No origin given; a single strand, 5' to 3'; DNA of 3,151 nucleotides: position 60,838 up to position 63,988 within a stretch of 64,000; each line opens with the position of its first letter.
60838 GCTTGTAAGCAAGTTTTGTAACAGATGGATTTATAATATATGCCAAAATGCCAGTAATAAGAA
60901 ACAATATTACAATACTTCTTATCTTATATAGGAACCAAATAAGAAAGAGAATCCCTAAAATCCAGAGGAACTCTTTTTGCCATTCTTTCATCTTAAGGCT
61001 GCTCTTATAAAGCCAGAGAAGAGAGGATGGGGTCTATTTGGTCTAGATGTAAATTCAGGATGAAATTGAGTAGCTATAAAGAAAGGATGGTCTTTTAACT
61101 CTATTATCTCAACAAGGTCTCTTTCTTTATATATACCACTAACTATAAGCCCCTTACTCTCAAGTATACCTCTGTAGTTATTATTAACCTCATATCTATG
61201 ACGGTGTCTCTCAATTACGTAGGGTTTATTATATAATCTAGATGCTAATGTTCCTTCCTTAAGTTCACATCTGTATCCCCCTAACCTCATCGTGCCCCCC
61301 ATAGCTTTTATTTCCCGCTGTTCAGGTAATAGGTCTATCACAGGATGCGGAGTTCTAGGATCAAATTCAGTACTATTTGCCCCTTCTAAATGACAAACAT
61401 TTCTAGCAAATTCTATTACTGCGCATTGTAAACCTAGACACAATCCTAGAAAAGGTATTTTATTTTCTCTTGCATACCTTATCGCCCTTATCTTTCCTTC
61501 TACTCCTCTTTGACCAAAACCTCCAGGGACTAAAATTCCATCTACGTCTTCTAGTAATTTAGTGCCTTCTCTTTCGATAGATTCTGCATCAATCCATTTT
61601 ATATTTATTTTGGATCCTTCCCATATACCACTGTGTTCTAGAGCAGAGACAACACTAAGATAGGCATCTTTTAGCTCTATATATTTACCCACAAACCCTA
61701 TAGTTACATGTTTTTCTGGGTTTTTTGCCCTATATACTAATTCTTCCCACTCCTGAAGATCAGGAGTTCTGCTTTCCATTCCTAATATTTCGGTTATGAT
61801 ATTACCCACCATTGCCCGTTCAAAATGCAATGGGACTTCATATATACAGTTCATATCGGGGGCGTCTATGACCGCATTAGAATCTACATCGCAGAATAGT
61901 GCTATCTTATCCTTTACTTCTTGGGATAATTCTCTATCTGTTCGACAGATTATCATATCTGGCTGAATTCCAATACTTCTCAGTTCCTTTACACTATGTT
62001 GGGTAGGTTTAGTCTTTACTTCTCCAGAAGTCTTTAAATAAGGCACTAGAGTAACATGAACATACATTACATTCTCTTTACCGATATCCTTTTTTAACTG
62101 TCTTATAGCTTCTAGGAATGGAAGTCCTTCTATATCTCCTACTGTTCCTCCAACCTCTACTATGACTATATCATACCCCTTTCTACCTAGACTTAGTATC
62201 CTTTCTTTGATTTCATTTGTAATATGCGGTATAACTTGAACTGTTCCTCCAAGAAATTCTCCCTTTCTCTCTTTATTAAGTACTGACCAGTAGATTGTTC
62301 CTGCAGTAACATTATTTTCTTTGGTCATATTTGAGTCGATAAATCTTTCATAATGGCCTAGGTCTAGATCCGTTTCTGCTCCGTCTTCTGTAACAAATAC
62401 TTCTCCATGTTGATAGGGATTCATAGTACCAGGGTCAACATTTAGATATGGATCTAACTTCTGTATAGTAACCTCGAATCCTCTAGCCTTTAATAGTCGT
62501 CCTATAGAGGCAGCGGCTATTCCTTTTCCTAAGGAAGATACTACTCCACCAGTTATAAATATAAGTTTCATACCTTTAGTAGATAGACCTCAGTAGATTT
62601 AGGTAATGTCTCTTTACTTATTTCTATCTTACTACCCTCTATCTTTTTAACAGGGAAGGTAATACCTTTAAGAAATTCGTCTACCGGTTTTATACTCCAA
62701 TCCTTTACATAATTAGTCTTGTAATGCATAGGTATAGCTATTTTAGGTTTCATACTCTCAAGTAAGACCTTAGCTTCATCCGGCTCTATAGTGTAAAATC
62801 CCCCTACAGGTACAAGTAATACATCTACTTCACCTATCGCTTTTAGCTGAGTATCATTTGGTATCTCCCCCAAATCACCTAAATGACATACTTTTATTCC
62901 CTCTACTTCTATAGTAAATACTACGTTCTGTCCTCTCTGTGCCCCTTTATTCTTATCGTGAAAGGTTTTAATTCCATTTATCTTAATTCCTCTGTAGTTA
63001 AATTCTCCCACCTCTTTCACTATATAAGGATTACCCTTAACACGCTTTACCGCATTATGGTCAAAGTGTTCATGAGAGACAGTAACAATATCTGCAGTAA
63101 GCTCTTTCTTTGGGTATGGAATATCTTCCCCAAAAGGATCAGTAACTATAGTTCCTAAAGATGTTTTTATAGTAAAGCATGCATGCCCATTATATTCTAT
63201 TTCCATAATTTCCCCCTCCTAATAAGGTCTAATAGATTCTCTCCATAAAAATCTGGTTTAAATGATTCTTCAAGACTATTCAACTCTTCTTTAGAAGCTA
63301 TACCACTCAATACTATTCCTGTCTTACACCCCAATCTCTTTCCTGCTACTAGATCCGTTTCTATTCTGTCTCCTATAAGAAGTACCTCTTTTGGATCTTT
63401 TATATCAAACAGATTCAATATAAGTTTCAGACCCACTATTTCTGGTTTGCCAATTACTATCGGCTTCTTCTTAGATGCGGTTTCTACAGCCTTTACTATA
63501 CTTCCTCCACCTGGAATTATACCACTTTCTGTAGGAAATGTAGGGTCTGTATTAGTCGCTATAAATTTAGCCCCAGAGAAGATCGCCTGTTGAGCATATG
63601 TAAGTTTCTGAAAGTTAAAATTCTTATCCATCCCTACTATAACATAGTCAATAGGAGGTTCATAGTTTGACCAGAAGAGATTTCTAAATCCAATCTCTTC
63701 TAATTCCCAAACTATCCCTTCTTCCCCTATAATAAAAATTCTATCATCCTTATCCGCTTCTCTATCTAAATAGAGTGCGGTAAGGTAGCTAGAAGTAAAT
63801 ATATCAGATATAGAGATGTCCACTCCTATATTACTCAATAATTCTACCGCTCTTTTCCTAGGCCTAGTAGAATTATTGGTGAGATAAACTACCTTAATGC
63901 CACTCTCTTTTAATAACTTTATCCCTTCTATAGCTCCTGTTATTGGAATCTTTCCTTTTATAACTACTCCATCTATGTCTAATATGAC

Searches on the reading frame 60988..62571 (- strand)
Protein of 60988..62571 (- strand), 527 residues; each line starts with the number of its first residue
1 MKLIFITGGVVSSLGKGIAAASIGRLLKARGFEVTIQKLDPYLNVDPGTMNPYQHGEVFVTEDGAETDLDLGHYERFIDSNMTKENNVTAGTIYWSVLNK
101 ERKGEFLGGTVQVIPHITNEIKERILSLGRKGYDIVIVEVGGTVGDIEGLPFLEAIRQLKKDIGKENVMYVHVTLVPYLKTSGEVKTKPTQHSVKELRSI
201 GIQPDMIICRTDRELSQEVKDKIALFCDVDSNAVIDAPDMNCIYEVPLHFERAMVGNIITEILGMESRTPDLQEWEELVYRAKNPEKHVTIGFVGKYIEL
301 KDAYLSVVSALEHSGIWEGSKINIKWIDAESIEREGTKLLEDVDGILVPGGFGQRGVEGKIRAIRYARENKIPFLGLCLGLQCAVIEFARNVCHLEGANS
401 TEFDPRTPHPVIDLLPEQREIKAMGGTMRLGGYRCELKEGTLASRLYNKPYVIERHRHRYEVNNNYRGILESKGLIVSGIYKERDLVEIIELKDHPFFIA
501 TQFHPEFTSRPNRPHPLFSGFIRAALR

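Call 46: search_protein_families(library=pfam, proteins=[window:60988-62571:-], max_evalue=0.00001)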
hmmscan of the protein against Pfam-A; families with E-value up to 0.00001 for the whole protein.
window:60988-62571:- (527 aa): 2 families
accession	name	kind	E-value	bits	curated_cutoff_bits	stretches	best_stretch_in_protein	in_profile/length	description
PF06418.20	CTP_synth_N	-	4.8e-129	429.8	26.1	1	2-264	1-264/265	CTP synthase N-terminus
PF00117.34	GATase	-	1.9e-42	145.5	22.8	1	300-523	2-189/190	Glutamine amidotransferase class-I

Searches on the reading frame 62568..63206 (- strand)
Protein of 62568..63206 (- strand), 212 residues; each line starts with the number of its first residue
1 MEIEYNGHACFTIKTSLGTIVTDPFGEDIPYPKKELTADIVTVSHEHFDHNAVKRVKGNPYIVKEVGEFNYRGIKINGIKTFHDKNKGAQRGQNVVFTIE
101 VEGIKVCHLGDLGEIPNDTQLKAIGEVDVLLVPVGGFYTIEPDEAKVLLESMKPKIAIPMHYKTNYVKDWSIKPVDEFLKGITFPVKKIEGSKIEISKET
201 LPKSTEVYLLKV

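Call 46: search_protein_families(library=pfam, proteins=[window:62568-63206:-], max_evalue=0.00001)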
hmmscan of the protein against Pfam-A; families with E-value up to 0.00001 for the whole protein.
window:62568-63206:- (212 aa): 2 families
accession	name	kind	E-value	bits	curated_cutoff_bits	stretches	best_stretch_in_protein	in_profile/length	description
PF13483.12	Lactamase_B_3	-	1.4e-52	178.4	24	1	2-161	1-160/160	Beta-lactamase superfamily domain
PF12706.13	Lactamase_B_2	-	1.2e-11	45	27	1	73-162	102-200/200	Beta-lactamase superfamily domain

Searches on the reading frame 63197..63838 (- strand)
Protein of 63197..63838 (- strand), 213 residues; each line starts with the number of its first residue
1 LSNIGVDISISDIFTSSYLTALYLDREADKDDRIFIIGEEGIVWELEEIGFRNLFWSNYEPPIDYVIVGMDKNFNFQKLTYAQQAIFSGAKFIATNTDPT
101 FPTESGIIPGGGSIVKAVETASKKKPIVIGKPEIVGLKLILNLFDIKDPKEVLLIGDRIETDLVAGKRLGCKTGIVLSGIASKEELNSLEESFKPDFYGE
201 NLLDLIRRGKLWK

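Call 46: search_protein_families(library=pfam, proteins=[window:63197-63838:-], max_evalue=0.00001)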
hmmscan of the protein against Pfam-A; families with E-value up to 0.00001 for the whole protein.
window:63197-63838:- (213 aa): 2 families
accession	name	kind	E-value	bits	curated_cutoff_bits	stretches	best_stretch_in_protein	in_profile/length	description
PF13242.12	Hydrolase_like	-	1.6e-14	54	22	1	128-205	1-75/75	HAD-hyrolase-like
PF13344.12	Hydrolase_6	-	1.7e-07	31.6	27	1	2-52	52-101/101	Haloacid dehalogenase-like hydrolase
